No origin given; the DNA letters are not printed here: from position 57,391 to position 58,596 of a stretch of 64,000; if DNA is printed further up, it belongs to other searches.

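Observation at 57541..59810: Dockerin-tagged solute-binding protein encoded next to a PGF-CTERM-anchored cohesin scaffoldin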

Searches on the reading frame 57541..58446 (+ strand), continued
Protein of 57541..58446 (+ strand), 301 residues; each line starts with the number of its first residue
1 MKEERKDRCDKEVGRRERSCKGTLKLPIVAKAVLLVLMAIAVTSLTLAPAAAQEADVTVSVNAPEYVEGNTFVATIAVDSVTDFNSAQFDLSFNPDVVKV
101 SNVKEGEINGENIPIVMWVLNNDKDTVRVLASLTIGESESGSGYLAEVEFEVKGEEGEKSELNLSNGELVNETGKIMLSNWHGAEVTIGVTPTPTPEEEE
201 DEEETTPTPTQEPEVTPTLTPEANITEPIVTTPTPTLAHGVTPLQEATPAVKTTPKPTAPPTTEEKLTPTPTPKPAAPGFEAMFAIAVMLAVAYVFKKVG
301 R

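Call 50: find_encoding_contigs(protein=P0224, flank=8000, max_places=1)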
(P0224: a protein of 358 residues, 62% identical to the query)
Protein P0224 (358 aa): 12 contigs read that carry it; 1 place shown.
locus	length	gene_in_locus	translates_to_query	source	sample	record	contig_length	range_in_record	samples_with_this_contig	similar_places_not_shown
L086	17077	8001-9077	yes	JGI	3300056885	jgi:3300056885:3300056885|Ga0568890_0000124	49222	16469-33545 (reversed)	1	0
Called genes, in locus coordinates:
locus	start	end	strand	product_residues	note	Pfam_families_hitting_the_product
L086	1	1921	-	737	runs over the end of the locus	PF13433:Peripla_BP_5, PF13458:Peripla_BP_6, PF01094:ANF_receptor, PF02608:Bmp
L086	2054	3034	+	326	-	-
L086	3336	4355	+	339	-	-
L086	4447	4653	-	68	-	-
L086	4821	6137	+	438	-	PF02663:FmdE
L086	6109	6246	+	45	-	-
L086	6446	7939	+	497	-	PF00963:Cohesin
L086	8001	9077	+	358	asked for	PF00963:Cohesin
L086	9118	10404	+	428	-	PF01497:Peripla_BP_2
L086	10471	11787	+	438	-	PF01497:Peripla_BP_2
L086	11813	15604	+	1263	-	PF02514:CobN-Mg_chel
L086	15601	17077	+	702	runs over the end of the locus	PF07728:AAA_5 (weak), PF01078:Mg_chelatase (weak), PF17863:AAA_lid_2, PF26791:AAPxQ, PF00092:VWA, PF13519:VWA_2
